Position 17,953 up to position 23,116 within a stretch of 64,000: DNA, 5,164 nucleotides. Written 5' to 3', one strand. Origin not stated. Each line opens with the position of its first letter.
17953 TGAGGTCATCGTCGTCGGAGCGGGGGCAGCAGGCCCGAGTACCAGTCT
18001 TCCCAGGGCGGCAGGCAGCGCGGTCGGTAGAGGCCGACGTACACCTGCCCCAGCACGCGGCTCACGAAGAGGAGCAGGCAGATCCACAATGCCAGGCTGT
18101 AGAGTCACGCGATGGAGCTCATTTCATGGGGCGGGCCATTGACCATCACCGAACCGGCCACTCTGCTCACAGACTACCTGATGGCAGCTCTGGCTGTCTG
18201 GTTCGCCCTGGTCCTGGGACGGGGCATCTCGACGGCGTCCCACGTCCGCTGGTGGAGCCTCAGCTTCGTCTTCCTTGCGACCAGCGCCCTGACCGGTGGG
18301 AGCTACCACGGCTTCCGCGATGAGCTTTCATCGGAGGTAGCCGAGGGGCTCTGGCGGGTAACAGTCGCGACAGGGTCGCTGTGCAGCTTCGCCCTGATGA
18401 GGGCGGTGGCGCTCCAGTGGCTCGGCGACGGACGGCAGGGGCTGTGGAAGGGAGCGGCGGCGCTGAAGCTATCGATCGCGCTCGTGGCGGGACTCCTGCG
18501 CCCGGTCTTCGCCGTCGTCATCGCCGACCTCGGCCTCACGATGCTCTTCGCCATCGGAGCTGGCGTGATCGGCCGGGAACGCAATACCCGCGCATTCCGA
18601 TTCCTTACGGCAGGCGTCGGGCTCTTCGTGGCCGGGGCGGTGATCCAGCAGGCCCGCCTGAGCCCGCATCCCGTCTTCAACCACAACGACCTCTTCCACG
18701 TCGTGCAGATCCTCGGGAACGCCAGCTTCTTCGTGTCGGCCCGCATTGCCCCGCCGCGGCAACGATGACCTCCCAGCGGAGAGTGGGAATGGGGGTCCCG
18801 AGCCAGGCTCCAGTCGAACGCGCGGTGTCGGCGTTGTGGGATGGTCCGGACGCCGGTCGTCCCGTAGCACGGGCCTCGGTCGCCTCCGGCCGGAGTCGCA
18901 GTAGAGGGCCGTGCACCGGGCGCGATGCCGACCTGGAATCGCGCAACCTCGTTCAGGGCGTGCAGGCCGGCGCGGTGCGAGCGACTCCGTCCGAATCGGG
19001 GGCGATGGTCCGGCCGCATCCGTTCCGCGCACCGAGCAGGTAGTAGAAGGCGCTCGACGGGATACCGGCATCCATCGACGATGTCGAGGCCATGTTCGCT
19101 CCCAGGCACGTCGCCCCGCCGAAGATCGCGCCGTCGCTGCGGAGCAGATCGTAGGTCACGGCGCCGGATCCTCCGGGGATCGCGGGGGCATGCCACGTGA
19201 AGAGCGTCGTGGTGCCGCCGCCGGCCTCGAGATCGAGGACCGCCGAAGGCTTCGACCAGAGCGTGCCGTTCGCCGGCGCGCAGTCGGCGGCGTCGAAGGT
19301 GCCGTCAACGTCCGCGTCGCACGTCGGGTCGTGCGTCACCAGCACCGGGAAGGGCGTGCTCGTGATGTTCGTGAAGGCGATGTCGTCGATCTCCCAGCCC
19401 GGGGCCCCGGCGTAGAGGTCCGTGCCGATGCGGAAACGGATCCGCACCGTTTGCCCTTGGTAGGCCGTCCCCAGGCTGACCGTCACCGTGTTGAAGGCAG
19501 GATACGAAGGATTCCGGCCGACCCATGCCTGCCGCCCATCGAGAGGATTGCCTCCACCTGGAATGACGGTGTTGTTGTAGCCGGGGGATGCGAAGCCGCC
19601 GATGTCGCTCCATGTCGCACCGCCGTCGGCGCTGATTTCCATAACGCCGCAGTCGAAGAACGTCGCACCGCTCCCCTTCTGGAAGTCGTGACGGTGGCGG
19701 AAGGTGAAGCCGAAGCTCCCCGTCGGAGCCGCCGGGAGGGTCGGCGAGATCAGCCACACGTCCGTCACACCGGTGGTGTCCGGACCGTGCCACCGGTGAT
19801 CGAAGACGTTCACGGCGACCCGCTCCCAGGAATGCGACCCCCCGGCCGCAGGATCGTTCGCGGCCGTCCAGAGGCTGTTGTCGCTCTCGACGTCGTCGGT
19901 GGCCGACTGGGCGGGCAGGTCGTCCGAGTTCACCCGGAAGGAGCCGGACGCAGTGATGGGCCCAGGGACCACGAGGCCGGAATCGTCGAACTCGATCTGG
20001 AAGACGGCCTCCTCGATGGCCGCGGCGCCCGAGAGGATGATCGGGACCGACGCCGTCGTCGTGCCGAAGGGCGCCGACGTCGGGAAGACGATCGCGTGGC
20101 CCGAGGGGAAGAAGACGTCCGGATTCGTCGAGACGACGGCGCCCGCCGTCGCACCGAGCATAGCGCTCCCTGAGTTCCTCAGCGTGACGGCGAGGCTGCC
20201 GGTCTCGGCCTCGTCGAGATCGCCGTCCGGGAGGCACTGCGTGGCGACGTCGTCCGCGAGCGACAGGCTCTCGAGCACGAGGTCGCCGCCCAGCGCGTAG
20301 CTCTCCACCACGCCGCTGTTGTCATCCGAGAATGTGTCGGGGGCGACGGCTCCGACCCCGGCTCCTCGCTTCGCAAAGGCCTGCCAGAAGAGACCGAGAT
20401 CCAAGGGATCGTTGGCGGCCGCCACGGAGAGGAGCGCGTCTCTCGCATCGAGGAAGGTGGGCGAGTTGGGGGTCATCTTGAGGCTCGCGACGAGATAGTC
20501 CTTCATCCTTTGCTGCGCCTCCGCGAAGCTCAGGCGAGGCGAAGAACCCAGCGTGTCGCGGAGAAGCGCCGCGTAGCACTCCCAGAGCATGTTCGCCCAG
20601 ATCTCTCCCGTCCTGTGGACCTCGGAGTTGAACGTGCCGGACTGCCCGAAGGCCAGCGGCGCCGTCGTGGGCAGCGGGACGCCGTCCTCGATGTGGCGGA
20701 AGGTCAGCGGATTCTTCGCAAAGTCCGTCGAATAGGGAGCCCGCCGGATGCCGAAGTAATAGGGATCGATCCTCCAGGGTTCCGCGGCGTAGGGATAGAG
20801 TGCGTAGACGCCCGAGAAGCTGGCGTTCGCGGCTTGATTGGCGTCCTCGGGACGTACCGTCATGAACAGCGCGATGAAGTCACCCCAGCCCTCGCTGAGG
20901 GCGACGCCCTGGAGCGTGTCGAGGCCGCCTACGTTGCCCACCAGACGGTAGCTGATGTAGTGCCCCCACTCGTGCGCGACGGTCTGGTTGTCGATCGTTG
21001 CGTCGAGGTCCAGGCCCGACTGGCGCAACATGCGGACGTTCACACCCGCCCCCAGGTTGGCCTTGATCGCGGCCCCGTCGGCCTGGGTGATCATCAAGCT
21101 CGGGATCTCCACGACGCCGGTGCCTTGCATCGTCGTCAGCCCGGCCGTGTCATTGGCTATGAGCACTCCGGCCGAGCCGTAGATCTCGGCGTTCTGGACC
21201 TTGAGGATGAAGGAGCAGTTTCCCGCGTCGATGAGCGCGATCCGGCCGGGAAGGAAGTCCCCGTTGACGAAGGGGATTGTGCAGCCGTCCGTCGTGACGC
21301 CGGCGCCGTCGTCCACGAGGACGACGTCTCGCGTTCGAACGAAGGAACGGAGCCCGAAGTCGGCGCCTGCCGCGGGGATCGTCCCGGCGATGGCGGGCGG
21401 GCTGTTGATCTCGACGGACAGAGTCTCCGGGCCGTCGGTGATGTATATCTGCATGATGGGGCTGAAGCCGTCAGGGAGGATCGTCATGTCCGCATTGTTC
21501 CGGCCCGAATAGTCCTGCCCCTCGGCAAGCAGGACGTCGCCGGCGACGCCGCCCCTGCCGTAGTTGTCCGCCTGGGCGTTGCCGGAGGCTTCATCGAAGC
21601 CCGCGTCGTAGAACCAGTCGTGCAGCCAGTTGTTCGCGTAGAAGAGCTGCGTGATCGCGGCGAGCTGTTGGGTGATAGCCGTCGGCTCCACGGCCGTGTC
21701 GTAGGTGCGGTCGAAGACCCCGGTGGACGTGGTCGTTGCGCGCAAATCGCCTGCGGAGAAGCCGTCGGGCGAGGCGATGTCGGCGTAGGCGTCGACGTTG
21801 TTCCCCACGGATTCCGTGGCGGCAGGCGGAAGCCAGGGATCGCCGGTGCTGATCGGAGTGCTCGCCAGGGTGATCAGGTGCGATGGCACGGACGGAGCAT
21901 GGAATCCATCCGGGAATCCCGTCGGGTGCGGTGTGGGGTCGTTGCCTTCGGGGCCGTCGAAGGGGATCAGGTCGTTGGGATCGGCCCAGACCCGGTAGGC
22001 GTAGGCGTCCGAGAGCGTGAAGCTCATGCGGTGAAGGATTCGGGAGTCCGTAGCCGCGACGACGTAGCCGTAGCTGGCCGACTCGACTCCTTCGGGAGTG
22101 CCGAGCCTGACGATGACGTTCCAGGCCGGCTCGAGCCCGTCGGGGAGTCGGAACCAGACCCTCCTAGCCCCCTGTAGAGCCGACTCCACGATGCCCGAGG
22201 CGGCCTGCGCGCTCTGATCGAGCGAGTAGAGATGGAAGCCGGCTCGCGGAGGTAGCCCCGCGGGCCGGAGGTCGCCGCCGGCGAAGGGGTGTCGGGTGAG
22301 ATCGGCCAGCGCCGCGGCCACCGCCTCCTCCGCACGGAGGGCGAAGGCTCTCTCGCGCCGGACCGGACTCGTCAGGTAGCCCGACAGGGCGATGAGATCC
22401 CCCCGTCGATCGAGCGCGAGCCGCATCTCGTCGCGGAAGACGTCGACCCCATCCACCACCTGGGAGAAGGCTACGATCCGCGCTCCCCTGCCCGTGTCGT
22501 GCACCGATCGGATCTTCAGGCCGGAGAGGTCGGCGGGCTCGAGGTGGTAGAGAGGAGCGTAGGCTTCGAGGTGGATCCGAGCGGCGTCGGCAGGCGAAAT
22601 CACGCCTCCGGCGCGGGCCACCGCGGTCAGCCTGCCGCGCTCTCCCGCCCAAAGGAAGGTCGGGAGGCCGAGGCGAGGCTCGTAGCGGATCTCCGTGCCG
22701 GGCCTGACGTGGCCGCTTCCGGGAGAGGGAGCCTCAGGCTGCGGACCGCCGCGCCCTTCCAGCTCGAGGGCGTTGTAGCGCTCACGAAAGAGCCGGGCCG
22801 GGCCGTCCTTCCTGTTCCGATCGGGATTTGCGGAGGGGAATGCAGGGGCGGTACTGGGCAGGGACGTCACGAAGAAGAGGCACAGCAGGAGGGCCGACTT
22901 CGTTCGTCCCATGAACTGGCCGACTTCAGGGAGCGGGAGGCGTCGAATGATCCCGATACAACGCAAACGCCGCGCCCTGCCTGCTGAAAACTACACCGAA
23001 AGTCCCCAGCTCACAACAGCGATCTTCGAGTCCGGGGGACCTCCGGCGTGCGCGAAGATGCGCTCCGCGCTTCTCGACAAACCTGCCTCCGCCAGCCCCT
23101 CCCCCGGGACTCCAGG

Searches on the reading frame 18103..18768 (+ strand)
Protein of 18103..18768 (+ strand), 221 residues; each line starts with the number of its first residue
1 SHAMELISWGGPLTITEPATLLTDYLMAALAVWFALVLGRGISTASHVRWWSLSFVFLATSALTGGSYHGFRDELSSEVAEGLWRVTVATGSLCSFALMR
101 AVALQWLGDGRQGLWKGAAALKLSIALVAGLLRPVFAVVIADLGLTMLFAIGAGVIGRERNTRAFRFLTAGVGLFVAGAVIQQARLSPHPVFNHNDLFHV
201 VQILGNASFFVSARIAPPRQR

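Call 11: search_protein_families(library=pfam, proteins=[window:18103-18768:+], max_evalue=0.01)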
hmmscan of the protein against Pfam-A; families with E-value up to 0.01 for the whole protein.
window:18103-18768:+ (221 aa): 1 family
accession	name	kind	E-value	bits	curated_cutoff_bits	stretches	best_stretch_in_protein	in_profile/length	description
PF22285.2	DUF6962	-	1.4e-39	136.6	27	1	20-214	2-194/198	Family of unknown function (DUF6962)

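Call 26: search_protein_families(library=ncbifam, proteins=[window:18103-18768:+], max_evalue=0.001)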
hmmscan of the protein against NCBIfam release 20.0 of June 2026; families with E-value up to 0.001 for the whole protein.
window:18103-18768:+ (221 aa): 0 families

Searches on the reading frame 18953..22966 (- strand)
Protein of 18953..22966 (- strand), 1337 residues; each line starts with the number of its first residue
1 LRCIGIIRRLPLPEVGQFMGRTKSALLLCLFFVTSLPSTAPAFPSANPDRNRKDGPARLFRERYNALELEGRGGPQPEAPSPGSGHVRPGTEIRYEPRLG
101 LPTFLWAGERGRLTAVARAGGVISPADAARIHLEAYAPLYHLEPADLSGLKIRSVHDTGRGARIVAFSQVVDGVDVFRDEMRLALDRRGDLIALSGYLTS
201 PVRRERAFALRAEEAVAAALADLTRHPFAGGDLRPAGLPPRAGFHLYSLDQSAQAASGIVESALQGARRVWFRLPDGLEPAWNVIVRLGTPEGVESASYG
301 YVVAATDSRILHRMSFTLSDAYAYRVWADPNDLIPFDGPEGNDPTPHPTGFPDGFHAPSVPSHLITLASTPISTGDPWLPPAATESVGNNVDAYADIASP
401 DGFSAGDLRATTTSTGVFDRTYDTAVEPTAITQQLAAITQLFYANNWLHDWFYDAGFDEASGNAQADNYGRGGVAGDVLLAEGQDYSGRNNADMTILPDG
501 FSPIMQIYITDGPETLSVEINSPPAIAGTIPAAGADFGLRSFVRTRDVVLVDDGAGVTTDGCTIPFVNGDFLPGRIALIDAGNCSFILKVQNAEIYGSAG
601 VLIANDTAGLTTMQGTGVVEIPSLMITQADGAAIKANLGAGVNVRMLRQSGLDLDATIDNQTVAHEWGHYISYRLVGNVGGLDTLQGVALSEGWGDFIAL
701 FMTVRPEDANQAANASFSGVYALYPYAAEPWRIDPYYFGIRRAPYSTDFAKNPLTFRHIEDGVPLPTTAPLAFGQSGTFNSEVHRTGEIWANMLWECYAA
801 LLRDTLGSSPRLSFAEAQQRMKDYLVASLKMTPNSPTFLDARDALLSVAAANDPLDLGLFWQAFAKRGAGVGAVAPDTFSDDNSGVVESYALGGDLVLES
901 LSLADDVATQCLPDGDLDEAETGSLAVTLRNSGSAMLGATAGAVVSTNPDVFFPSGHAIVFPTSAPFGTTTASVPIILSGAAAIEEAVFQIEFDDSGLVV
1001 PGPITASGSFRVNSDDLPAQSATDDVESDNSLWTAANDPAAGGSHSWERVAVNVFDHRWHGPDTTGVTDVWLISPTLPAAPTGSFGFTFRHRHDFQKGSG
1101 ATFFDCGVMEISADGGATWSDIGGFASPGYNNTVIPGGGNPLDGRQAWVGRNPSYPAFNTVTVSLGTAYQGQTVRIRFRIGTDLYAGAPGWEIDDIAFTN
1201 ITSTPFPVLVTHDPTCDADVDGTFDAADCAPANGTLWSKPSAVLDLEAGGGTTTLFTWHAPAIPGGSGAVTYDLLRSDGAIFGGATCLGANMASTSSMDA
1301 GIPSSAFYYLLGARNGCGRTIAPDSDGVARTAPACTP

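Call 10: search_protein_families(library=pfam, proteins=[window:18953-22966:-], max_evalue=0.01)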
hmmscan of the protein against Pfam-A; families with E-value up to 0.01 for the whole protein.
window:18953-22966:- (1337 aa): 3 families
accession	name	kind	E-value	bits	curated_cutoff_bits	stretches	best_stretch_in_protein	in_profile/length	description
PF02128.21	Peptidase_M36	-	5.9e-71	240.1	23.3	1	382-873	41-368/368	Fungalysin metallopeptidase (M36)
PF02225.27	PA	-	6e-13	49.2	23.9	1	553-634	8-95/95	PA domain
PF07504.19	FTP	-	0.0024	18.1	21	1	149-196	2-49/51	Fungalysin/Thermolysin Propeptide Motif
